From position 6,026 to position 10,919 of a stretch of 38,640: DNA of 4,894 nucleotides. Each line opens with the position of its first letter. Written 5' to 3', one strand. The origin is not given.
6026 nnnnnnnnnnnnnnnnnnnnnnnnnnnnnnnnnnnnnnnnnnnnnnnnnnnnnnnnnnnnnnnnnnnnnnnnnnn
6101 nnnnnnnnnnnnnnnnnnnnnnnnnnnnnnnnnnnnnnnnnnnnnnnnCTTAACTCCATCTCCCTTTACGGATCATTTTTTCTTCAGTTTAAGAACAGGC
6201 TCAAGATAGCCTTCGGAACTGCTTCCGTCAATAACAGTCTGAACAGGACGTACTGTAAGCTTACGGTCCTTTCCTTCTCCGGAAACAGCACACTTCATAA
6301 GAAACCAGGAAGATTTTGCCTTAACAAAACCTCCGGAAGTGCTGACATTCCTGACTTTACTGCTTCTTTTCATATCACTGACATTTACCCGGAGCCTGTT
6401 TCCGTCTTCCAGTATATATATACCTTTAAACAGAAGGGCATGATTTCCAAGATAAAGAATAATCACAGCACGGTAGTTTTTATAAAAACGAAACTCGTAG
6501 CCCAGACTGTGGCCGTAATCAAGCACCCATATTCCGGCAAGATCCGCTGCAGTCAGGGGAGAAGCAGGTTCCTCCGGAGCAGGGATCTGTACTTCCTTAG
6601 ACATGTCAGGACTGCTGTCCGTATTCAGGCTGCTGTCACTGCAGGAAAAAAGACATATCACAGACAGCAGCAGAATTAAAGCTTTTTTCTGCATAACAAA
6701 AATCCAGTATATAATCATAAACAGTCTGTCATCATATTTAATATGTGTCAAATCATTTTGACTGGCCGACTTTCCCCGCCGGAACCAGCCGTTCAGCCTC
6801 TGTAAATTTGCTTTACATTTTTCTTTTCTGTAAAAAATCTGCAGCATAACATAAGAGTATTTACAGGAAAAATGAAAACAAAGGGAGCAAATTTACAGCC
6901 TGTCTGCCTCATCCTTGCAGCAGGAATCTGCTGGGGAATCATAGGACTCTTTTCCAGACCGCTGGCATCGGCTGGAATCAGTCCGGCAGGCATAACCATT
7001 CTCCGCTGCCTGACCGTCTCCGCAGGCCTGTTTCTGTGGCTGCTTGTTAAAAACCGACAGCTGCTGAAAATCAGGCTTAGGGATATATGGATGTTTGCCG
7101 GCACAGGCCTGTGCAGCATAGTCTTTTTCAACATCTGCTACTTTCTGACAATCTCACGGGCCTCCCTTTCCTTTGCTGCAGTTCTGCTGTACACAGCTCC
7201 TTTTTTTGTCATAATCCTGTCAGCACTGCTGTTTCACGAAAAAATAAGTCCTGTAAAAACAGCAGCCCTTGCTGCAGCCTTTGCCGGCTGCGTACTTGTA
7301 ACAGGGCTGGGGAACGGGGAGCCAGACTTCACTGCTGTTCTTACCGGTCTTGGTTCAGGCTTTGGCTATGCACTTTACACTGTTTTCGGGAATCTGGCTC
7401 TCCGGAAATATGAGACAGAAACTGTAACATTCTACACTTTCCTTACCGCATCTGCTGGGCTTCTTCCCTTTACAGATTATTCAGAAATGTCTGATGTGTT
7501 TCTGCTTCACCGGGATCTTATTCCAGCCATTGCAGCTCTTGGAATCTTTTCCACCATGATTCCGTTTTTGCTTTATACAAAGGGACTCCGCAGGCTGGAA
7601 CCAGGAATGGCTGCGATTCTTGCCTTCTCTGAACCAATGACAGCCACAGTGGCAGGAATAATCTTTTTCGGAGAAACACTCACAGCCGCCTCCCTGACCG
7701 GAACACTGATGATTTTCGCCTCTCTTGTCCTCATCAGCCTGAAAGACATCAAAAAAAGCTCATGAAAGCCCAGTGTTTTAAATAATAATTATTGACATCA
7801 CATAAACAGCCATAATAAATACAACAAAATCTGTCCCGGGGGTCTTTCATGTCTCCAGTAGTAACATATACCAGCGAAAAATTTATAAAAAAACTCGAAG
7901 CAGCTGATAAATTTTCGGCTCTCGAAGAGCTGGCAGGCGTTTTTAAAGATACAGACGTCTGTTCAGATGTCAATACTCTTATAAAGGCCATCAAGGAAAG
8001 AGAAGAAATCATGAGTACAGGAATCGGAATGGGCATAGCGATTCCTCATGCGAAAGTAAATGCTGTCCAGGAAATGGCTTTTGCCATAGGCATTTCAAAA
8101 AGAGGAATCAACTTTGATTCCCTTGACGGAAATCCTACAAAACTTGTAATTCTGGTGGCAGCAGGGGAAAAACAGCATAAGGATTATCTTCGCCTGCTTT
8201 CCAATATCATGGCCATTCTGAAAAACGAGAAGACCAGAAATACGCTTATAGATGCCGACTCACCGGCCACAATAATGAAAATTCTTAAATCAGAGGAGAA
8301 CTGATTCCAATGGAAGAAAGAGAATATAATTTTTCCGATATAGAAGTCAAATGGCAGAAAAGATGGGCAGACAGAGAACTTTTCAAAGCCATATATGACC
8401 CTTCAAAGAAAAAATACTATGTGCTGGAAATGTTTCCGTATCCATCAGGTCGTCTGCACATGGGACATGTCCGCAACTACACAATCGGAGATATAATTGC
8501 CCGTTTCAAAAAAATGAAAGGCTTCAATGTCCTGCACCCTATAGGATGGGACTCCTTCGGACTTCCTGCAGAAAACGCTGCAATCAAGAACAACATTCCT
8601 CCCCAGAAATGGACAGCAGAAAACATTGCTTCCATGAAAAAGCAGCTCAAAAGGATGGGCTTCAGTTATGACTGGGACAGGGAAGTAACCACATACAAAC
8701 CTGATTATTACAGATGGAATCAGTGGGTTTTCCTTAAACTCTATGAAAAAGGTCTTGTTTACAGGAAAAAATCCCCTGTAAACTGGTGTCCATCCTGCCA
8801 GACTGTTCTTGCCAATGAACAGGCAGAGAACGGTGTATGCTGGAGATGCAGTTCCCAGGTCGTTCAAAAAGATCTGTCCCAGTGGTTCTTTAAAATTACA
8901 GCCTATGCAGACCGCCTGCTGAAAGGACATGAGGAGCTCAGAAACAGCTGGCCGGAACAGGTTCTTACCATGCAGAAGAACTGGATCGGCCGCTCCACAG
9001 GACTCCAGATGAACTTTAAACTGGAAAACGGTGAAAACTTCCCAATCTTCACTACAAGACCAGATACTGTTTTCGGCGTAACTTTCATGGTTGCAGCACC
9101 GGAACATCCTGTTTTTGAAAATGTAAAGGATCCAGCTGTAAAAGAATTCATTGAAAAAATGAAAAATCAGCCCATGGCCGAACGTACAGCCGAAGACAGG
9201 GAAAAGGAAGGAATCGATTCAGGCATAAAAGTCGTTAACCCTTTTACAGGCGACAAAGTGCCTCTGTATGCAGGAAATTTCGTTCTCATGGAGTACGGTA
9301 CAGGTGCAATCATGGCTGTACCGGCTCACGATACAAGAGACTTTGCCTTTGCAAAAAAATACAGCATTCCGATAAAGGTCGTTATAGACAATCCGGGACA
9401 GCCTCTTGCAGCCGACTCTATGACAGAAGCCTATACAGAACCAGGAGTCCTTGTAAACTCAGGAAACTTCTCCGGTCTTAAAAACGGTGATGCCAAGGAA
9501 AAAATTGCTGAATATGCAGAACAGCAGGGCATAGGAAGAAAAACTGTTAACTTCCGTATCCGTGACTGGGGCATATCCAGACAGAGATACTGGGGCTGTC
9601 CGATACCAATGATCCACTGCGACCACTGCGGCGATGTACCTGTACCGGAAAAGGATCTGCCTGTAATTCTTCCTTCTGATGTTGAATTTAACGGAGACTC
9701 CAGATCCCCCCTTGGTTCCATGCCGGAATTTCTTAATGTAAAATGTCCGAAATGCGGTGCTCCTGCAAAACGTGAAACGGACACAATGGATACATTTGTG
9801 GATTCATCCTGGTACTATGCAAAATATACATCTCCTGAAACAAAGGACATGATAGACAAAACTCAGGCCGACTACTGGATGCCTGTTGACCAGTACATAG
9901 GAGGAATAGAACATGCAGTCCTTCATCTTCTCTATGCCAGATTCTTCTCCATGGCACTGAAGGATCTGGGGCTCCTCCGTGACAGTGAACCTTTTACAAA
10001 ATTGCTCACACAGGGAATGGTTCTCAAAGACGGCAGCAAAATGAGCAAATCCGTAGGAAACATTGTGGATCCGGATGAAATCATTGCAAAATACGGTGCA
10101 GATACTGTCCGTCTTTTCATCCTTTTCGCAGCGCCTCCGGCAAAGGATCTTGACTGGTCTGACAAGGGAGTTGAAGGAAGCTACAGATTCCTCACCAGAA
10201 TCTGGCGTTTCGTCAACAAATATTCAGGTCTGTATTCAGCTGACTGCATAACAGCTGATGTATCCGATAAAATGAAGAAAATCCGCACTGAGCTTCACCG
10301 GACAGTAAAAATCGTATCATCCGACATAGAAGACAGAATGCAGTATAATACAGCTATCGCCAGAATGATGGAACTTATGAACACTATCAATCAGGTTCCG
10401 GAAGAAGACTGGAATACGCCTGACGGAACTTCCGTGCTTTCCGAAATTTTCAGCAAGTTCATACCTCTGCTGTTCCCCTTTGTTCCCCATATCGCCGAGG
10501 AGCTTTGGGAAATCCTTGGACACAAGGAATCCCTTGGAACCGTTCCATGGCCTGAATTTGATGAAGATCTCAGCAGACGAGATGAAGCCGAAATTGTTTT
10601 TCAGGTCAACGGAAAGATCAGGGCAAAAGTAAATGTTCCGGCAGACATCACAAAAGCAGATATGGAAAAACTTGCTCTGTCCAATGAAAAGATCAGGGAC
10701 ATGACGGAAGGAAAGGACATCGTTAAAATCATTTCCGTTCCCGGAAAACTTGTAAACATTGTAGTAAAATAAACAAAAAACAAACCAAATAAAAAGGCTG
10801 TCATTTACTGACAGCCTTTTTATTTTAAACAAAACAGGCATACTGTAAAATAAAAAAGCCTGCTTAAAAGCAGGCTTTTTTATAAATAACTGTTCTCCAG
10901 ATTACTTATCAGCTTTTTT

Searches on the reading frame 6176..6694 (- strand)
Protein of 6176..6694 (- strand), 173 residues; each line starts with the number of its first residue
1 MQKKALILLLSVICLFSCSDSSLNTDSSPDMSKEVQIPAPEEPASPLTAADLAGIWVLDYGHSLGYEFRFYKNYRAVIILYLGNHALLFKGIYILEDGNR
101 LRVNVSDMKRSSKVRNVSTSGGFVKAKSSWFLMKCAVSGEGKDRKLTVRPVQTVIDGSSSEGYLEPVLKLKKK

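Call 23: search_protein_families(library=pfam, proteins=[window:6176-6694:-], max_evalue=5)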
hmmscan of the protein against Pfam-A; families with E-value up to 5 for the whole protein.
window:6176-6694:- (173 aa): 0 families

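Call 24: search_protein_families(library=phrogs, proteins=[window:6176-6694:-], max_evalue=5)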
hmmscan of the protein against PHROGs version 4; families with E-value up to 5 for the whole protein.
window:6176-6694:- (173 aa): 1 family
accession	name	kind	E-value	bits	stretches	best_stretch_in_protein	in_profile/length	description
phrog_812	-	lysis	0.61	11.3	1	1-42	1-37/102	Rz-like spanin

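Call 60: search_solved_structures(query=A5, max_evalue=5)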
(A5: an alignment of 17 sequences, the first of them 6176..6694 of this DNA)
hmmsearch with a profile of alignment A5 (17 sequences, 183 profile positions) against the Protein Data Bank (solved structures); distinct sequences matched with E-value up to 5: 0.

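Call 61: search_protein_families(library=ncbifam, proteins=[window:6176-6694:-], max_evalue=0.1)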
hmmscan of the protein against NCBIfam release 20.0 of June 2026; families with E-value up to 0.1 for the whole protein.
window:6176-6694:- (173 aa): 0 families

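Call 66: search_protein_families(library=padloc, proteins=[window:6176-6694:-], max_evalue=0.01)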
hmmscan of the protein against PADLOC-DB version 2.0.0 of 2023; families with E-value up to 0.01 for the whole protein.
window:6176-6694:- (173 aa): 0 families

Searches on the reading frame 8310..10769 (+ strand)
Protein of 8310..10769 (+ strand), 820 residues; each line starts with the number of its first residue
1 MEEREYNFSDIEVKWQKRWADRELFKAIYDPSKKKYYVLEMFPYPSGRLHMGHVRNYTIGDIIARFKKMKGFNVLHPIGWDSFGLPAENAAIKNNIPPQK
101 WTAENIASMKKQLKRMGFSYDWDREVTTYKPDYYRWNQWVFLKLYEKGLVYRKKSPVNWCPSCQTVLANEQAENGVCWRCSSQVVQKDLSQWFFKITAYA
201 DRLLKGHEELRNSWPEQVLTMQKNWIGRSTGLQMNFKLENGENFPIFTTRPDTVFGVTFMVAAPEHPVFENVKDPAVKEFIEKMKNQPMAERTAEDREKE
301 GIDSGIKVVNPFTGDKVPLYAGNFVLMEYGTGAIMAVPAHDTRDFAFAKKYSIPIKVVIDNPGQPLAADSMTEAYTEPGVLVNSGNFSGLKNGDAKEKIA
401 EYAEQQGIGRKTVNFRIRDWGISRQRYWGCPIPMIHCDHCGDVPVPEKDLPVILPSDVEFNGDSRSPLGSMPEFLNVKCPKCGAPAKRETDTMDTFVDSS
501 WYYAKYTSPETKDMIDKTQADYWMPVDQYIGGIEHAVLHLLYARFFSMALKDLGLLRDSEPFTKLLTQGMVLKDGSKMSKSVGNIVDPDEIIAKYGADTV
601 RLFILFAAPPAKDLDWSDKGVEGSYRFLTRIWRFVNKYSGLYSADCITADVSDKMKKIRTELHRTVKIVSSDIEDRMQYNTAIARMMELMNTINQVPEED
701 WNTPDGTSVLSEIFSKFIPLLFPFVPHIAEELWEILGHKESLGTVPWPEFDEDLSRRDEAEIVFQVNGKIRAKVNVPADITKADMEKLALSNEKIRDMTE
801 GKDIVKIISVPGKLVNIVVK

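Call 52: find_homologous_proteins(query=window:8310-10769:+, max_evalue=1e-50)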
Query window:8310-10769:+ (820 aa): 8000 proteins with E <= 1e-50 among 8000 candidates; the best 120 are listed.
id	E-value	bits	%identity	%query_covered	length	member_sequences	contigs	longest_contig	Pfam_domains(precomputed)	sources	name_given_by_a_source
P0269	0.0e+0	1934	100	100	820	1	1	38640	PF09334.18,PF01406.26,PF08264.20,PF13603.13,PF01921.25,PF00133.29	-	-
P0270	0.0e+0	1805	93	100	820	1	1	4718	PF09334.18,PF01406.26,PF08264.20,PF13603.13,PF01921.25,PF00133.29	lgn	-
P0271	0.0e+0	1554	77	100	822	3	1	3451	PF09334.18,PF01406.26,PF08264.20,PF13603.13,PF01921.25,PF00133.29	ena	-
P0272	0.0e+0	1524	77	100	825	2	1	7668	PF09334.18,PF01406.26,PF08264.20,PF13603.13,PF01921.25,PF00133.29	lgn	-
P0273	0.0e+0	1520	76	100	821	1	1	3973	PF09334.18,PF01406.26,PF08264.20,PF13603.13,PF01921.25,PF00133.29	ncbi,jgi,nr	ncbi:MAG: leucine--tRNA ligase [Spirochaetia bacterium]|jgi:leucyl-tRNA synthetase|nr:leucine--tRNA 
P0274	0.0e+0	1517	75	100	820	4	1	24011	PF09334.18,PF01406.26,PF08264.20,PF13603.13,PF01921.25,PF00133.29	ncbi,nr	ncbi:MAG: leucine--tRNA ligase [Leptospirales bacterium]|nr:leucine--tRNA ligase [Leptospirales bact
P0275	0.0e+0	1480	73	100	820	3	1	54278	PF09334.18,PF01406.26,PF08264.20,PF13603.13,PF01921.25,PF00133.29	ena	-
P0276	0.0e+0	1472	72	100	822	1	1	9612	PF09334.18,PF01406.26,PF08264.20,PF13603.13,PF01921.25,PF00133.29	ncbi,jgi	jgi:leucyl-tRNA synthetase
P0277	0.0e+0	1467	73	100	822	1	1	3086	PF09334.18,PF01406.26,PF08264.20,PF13603.13,PF01921.25,PF00133.29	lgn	-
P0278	0.0e+0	1449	71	100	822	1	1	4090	PF09334.18,PF01406.26,PF08264.20,PF13603.13,PF01921.25,PF00133.29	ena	-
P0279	0.0e+0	1449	72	100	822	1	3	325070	PF09334.18,PF01406.26,PF08264.20,PF13603.13,PF01921.25,PF00133.29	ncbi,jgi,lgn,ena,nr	ncbi:MAG: leucine--tRNA ligase [Spirochaetae bacterium HGW-Spirochaetae-1]|jgi:leucyl-tRNA synthetas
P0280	0.0e+0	1449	72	100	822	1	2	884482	PF09334.18,PF01406.26,PF08264.20,PF13603.13,PF01921.25,PF00133.29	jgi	-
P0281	0.0e+0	1440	72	100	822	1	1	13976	PF09334.18,PF01406.26,PF08264.20,PF13603.13,PF01921.25,PF00133.29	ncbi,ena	-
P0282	0.0e+0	1436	71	100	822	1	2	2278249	PF09334.18,PF01406.26,PF08264.20,PF13603.13,PF01921.25,PF00133.29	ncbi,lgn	-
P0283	0.0e+0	1428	70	100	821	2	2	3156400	PF09334.18,PF01406.26,PF08264.20,PF13603.13,PF01921.25,PF00133.29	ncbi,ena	-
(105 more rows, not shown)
